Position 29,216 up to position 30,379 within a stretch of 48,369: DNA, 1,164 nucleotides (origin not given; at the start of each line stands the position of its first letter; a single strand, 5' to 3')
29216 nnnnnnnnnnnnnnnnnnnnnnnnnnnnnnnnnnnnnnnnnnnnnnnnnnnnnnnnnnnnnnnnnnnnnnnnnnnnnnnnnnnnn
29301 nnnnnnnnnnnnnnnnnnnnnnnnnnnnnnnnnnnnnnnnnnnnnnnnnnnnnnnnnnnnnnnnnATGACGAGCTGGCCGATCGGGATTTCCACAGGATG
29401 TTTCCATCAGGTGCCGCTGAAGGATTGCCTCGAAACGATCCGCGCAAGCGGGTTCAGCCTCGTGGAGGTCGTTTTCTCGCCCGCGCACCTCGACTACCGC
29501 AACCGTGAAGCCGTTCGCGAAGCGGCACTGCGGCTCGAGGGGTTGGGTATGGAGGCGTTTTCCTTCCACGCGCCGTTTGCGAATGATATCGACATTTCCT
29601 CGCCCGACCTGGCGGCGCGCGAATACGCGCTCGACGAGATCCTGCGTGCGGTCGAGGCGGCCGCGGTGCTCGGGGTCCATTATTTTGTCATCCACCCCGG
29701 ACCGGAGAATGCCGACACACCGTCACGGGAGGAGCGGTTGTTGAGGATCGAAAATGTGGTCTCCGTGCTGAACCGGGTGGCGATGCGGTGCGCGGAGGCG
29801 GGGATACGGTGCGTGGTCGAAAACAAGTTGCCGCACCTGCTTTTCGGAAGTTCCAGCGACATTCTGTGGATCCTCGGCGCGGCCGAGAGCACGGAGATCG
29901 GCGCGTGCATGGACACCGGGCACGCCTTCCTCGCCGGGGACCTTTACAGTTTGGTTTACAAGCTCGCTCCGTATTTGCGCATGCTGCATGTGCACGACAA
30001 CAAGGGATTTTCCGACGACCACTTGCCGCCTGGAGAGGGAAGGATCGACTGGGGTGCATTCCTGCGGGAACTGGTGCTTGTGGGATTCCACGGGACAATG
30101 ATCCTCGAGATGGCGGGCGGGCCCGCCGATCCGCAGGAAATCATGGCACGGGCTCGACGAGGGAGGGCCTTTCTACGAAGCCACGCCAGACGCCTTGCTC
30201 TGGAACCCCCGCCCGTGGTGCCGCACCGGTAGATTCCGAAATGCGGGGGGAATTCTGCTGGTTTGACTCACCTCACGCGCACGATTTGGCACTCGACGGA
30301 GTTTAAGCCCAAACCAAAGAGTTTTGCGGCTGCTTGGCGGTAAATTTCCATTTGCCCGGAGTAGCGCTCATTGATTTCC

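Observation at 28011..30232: AEP (primase-polymerase)-like protein translationally coupled to an Endo IV / xylose-isomerase-fold TIM barrel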

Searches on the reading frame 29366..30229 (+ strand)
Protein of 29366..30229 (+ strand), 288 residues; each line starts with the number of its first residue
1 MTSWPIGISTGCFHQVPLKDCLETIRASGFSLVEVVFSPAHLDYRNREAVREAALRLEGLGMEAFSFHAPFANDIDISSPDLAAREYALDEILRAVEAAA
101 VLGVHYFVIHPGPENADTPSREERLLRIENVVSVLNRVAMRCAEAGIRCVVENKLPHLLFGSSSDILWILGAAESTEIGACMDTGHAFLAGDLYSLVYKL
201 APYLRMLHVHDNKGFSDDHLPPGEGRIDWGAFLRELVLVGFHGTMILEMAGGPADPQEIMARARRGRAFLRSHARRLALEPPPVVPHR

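Call 3: search_protein_families(library=pfam, proteins=[window:29366-30229:+], max_evalue=1)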
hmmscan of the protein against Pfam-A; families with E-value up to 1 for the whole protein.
window:29366-30229:+ (288 aa): 1 family
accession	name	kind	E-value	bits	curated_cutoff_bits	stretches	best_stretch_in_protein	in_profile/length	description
PF01261.30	AP_endonuc_2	-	3.9e-40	138.5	31.1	1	23-272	2-248/249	Xylose isomerase-like TIM barrel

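Call 4: search_protein_families(library=ncbifam, proteins=[window:29366-30229:+], max_evalue=1)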
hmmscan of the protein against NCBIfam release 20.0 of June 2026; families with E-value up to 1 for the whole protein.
window:29366-30229:+ (288 aa): 18 families
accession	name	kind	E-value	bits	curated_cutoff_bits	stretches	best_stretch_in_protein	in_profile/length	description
NF041277.1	coba_remo_CbiR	equivalog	1.9e-15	57.1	105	1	64-248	61-233/249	cobamide remodeling phosphodiesterase CbiR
NF007360.0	PRK09856.1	equivalog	2.4e-11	43.7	305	1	83-255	83-254/276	fructoselysine 3-epimerase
TIGR00587.1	nfo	subfamily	9.7e-09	34.9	129.65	1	65-191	66-186/279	deoxyribonuclease IV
TIGR03234.1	OH-pyruv-isom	equivalog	6.7e-08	32.2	353.45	1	13-249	11-240/254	hydroxypyruvate isomerase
NF041099.2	keto_glucon_epim_IolO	equivalog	8.7e-07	28.5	300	1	18-260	23-257/269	5-keto-L-gluconate epimerase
TIGR04379.1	myo_inos_iolE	equivalog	5.9e-06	26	290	2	127-210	127-208/290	myo-inosose-2 dehydratase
NF007441.0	PRK09989.1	equivalog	1.3e-05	25.2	412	1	12-248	11-240/258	HPr family phosphocarrier protein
NF002197.0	PRK01060.1-2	equivalog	1.3e-05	24.5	376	1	61-192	68-196/289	deoxyribonuclease IV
TIGR02631.1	xylA_Arthro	equivalog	5.6e-05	22.3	447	1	65-144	90-169/382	xylose isomerase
NF043033.1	OxoTetrIsom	equivalog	0.00012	22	325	1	12-245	11-233/251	2-oxo-tetronate isomerase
NF002199.0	PRK01060.1-4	equivalog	0.00068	18.8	315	1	75-191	74-187/282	deoxyribonuclease IV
NF002196.0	PRK01060.1-1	equivalog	0.001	18.5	333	1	58-196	59-190/297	deoxyribonuclease IV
NF051856.1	PsicseEpim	equivalog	0.003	17.4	300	1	24-248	24-244/287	D-psicose 3-epimerase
NF002198.0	PRK01060.1-3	equivalog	0.0057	16.3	244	1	20-199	13-181/253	deoxyribonuclease IV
NF009688.0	PRK13209.1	subfamily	0.011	14.7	317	1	207-274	212-277/286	L-ribulose-5-phosphate 3-epimerase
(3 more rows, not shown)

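Call 29: search_solved_structures(query=window:29366-30229:+, max_evalue=0.01, show_alignments=2)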
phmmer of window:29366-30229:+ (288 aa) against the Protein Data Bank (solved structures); distinct sequences matched with E-value up to 0.01: 29.
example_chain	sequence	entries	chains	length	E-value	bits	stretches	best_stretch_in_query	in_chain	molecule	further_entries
3wqo_A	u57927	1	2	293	9.9e-17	64.7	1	6-248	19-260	Uncharacterized protein MJ1311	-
3ayt_A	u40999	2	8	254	1e-12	51.5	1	25-268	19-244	Putative uncharacterized protein TTHB071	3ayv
8yeb_A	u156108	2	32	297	2.6e-08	37.1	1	10-250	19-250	Ketose 3-epimerase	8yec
5zfs_A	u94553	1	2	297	2.6e-08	37.1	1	10-250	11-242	D-allulose-3-epimerase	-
4xsl_A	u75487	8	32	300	3.1e-08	36.8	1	24-248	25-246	D-tagatose 3-epimerase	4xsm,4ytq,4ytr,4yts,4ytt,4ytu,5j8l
2ou4_A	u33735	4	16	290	4.2e-08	36.4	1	24-249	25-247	D-tagatose 3-epimerase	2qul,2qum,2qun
4pgl_A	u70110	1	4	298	7.3e-08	35.6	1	24-249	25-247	D-tagatose 3-epimerase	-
4q7i_A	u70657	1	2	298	1.3e-07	34.8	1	24-249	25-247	D-tagatose 3-epimerase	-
4pfh_A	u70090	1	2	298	9.8e-07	31.9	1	24-249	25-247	D-tagatose 3-epimerase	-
3u0h_A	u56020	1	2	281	6.8e-06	29.1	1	113-255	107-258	Xylose isomerase domain protein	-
3vnk_A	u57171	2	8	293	0.00019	24.4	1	19-248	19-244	Xylose isomerase domain protein TIM barrel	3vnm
3vni_A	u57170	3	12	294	0.00019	24.4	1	19-248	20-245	Xylose isomerase domain protein TIM barrel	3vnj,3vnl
7e9w_A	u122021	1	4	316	0.00024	24.1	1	19-248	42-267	D-psicose 3-epimerase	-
3qc0_A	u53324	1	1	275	0.00027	23.9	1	79-249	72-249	sugar isomerase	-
3ju2_A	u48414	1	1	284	0.00028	23.8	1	79-249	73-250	uncharacterized protein SMc04130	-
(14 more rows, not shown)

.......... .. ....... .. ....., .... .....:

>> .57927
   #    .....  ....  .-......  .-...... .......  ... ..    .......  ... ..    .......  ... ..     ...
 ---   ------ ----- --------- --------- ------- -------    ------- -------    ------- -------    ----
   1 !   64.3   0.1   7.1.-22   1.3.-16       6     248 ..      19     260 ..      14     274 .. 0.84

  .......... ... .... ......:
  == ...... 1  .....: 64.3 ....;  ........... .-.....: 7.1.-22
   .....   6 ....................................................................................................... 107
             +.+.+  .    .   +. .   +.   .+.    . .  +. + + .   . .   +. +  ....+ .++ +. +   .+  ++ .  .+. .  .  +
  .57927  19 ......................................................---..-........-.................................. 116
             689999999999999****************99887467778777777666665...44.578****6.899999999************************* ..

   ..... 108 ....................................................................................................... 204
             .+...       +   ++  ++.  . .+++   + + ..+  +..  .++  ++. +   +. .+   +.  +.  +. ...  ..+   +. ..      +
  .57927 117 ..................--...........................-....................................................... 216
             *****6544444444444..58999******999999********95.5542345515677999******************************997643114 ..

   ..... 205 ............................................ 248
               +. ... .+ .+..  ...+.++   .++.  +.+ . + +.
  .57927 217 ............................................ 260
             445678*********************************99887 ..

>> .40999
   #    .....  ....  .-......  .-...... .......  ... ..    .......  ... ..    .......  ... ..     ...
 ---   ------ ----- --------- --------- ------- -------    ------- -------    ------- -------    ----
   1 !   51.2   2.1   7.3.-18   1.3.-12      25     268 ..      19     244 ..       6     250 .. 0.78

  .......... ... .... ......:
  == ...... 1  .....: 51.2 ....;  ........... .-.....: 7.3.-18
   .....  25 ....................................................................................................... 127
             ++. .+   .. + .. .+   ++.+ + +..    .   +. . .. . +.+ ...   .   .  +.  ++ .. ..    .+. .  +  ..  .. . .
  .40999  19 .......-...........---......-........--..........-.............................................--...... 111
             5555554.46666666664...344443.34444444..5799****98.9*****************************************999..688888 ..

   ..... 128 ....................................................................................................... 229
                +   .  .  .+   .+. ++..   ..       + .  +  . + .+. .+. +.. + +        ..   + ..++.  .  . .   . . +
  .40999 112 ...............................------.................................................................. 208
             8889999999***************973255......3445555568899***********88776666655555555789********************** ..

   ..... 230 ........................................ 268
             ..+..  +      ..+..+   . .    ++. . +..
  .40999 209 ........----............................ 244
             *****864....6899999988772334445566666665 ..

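Call 50: search_protein_families(library=padloc, proteins=[window:29366-30229:+], max_evalue=0.1)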
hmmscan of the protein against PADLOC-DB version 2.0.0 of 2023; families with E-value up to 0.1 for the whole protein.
window:29366-30229:+ (288 aa): 0 families

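Call 51: search_protein_families(library=phrogs, proteins=[window:29366-30229:+], max_evalue=0.1)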
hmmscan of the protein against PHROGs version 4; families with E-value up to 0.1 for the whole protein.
window:29366-30229:+ (288 aa): 0 families

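Call 56: find_homologous_proteins(query=window:29366-30229:+)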
Query window:29366-30229:+ (288 aa): 1021 proteins with E <= 0.001 among 8000 candidates; the best 120 are listed.
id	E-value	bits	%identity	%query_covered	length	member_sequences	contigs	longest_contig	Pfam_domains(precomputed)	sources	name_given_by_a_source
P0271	5.4e-191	651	100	100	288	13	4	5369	PF01261.31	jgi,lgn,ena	jgi:sugar phosphate isomerase/epimerase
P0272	1.5e-170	584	88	100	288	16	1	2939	PF01261.31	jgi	-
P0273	2.4e-158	544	82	100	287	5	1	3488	PF01261.31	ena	-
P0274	9.2e-154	529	79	95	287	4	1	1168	PF01261.31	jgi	-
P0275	4.1e-152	524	78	100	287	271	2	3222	PF01261.31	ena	-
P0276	1.1e-151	522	80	98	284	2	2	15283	PF01261.31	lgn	-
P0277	4.8e-151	520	78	100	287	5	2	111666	PF01261.31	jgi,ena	jgi:sugar phosphate isomerase/epimerase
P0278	1.7e-150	518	77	100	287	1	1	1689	PF01261.31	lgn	-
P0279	1.2e-149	516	77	100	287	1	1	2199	PF01261.31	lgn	-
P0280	2.0e-149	515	76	100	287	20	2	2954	PF01261.31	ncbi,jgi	jgi:sugar phosphate isomerase/epimerase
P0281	2.3e-149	515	78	100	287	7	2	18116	PF01261.31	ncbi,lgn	-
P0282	2.5e-149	515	80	98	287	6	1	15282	PF01261.31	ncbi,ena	-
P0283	1.8e-148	512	78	97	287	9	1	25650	PF01261.31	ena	-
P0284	3.0e-148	511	79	97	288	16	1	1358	PF01261.31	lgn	-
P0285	3.4e-148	511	77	100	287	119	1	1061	PF01261.31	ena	-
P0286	1.2e-147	509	76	100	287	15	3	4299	PF01261.31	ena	-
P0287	6.0e-147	507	78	97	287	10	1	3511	PF01261.31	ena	-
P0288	4.9e-146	504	77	97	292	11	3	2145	PF01261.31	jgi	jgi:sugar phosphate isomerase/epimerase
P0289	1.3e-145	503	75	100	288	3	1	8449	PF01261.31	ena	-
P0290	2.4e-145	502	75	100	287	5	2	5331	PF01261.31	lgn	-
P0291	4.3e-145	501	77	98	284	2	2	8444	PF01261.31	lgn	-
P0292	6.2e-145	500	76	98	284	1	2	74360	PF01261.31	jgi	jgi:sugar phosphate isomerase/epimerase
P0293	6.6e-145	500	75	100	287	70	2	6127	PF01261.31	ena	-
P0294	2.1e-144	499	75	100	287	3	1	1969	PF01261.31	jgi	jgi:sugar phosphate isomerase/epimerase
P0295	3.3e-144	498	74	99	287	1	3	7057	PF01261.31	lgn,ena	-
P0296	4.5e-144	497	74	100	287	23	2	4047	PF01261.31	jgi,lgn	jgi:sugar phosphate isomerase/epimerase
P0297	4.6e-144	497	74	99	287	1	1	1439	PF01261.31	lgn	-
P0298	1.7e-143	496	74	99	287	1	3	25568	PF01261.31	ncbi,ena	-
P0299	5.9e-143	494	75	100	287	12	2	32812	PF01261.31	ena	-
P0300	1.8e-141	489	74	100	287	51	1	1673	PF01261.31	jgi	-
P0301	2.1e-141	489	75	97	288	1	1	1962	PF01261.31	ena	-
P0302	3.1e-141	488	73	99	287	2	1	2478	PF01261.31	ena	-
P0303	1.9e-140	486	74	98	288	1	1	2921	PF01261.31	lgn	-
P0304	2.6e-140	485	76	97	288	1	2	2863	PF01261.31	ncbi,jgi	jgi:sugar phosphate isomerase/epimerase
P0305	4.6e-140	484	74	99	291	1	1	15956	PF01261.31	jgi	jgi:sugar phosphate isomerase/epimerase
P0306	5.4e-140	484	74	98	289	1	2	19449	PF01261.31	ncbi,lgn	-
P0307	6.8e-140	484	73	98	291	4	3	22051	PF01261.31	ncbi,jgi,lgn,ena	jgi:sugar phosphate isomerase/epimerase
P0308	2.7e-139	482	75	97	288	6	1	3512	PF01261.31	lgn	-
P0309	3.7e-139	481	72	100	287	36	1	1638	PF01261.31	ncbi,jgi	jgi:sugar phosphate isomerase/epimerase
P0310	4.7e-139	481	73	98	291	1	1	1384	PF01261.31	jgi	-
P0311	5.7e-139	481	73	97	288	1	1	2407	PF01261.31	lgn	-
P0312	5.8e-139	481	74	97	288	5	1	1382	PF01261.31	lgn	-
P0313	7.6e-139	480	72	100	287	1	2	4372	PF01261.31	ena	-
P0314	1.1e-138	480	72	100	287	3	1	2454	PF01261.31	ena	-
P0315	3.9e-138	478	73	97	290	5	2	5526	PF01261.31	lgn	-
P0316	4.5e-138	478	74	97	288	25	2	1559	PF01261.31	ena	-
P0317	5.3e-138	478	72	99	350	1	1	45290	PF01261.31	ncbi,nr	ncbi:MAG: sugar phosphate isomerase/epimerase [Chthoniobacterales bacterium]|nr:sugar phosphate isom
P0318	1.4e-137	476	75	97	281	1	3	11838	PF01261.31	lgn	-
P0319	1.4e-137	476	73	99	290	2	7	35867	PF01261.31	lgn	-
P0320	1.8e-137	476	73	97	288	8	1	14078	PF01261.31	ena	-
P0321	3.2e-137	475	75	97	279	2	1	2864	PF01261.31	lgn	-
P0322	6.8e-137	474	75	97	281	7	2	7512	PF01261.31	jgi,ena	-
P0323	7.2e-137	474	71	100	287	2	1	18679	PF01261.31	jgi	-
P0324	1.8e-136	472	72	99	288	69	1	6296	PF01261.31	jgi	jgi:sugar phosphate isomerase/epimerase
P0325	2.1e-136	472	75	97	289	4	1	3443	PF01261.31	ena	-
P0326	2.5e-136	472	71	97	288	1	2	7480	PF01261.31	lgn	-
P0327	4.4e-136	471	73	97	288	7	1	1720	PF01261.31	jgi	-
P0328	7.8e-136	470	72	98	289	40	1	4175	PF01261.31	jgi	jgi:sugar phosphate isomerase/epimerase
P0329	2.3e-135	469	73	97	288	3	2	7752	PF01261.31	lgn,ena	-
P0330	4.2e-135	468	74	98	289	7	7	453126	PF01261.31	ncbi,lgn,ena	-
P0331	4.4e-135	468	72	98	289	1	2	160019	PF01261.31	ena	-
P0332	4.7e-135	468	73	97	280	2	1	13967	PF01261.31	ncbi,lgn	-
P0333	5.1e-135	468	70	100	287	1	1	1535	PF01261.31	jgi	-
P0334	1.2e-134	467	73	97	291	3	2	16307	PF01261.31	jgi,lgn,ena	jgi:sugar phosphate isomerase/epimerase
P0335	1.5e-134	466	73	97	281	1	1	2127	PF01261.31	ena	-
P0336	2.2e-134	466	72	98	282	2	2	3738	PF01261.31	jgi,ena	jgi:sugar phosphate isomerase/epimerase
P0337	2.4e-134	465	72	98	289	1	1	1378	PF01261.31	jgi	jgi:sugar phosphate isomerase/epimerase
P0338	3.3e-134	465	77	89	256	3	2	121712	PF01261.31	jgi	jgi:sugar phosphate isomerase/epimerase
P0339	3.4e-134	465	72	98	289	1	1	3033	PF01261.31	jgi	jgi:sugar phosphate isomerase/epimerase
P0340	3.4e-134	465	72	98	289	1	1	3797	PF01261.31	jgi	jgi:sugar phosphate isomerase/epimerase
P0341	4.6e-134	465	72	98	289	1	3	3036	PF01261.31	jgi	jgi:sugar phosphate isomerase/epimerase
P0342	4.7e-134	465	72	98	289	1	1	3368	PF01261.31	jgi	jgi:sugar phosphate isomerase/epimerase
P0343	6.5e-134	464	72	98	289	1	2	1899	PF01261.31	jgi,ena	jgi:sugar phosphate isomerase/epimerase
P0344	8.6e-134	464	72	98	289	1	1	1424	PF01261.31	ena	-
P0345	9.4e-134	464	70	100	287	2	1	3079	PF01261.31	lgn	-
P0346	1.1e-133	463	72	98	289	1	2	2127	PF01261.31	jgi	jgi:sugar phosphate isomerase/epimerase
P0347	1.5e-133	463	72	98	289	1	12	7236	PF01261.31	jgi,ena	jgi:sugar phosphate isomerase/epimerase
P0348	1.5e-133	463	72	98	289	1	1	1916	PF01261.31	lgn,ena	-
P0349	2.1e-133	462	72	98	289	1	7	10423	PF01261.31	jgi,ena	jgi:sugar phosphate isomerase/epimerase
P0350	2.4e-133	462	68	99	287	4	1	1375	PF01261.31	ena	-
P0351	2.7e-133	462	71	98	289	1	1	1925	PF01261.31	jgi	jgi:sugar phosphate isomerase/epimerase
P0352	3.2e-133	462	71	98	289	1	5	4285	PF01261.31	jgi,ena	jgi:sugar phosphate isomerase/epimerase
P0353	3.5e-133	462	71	97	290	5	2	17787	PF01261.31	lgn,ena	-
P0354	4.1e-133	461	69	100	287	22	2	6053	PF01261.31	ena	-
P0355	4.1e-133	461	70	100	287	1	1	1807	PF01261.31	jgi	-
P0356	4.4e-133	461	71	98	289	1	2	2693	PF01261.31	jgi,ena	jgi:sugar phosphate isomerase/epimerase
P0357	4.6e-133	461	70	100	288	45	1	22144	PF01261.31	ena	-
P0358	4.7e-133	461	71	98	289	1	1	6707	PF01261.31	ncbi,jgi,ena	jgi:sugar phosphate isomerase/epimerase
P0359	5.1e-133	461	70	100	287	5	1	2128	PF01261.31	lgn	-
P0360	5.9e-133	461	70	98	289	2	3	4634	PF01261.31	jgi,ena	jgi:sugar phosphate isomerase/epimerase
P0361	6.4e-133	461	71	98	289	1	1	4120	PF01261.31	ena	-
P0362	7.8e-133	461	70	98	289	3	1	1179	PF01261.31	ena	-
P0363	8.0e-133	461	70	98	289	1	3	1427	PF01261.31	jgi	jgi:sugar phosphate isomerase/epimerase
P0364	9.7e-133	460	72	98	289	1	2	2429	PF01261.31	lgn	-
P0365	1.0e-132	460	72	98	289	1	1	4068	PF01261.31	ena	-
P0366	1.1e-132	460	70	98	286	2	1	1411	PF01261.31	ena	-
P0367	1.1e-132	460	72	97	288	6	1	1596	PF01261.31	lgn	-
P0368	1.2e-132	460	70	98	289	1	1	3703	PF01261.31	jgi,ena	jgi:sugar phosphate isomerase/epimerase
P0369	1.6e-132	460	70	98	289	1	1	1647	PF01261.31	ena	-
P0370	1.9e-132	459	70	98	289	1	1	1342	PF01261.31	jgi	jgi:sugar phosphate isomerase/epimerase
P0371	2.2e-132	459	71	98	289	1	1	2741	PF01261.31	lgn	-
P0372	2.4e-132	459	72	97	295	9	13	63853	PF01261.31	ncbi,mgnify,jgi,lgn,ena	mgnify:CR=1 FL=1|jgi:sugar phosphate isomerase/epimerase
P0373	2.4e-132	459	72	98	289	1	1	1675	PF01261.31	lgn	-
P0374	3.2e-132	459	72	98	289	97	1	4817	PF01261.31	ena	-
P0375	3.3e-132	458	72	97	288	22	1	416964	PF01261.31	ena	-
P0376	4.4e-132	458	70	97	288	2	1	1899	PF01261.31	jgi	-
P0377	4.4e-132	458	69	98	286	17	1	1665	PF01261.31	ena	-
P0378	6.2e-132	458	70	98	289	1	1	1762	PF01261.31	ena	-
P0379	7.4e-132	457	69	100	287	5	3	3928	PF01261.31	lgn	-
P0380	1.0e-131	457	71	98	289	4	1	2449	PF01261.31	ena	-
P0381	1.0e-131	457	70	100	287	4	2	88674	PF01261.31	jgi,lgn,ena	jgi:sugar phosphate isomerase/epimerase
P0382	3.2e-131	455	68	100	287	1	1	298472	PF01261.31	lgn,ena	-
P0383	3.6e-131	455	73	97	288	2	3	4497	PF01261.31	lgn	-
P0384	4.5e-131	455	70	97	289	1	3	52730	PF01261.31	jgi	jgi:sugar phosphate isomerase/epimerase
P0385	4.7e-131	455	72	98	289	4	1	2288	PF01261.31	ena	-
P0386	5.4e-130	451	71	97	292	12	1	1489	PF01261.31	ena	-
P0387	9.3e-130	450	70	98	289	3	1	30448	PF01261.31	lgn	-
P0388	4.3e-128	445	70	97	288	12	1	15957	PF01261.31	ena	-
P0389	4.6e-128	445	70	98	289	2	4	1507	PF01261.31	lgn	-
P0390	1.6e-127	443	68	99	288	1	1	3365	PF01261.31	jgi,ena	jgi:sugar phosphate isomerase/epimerase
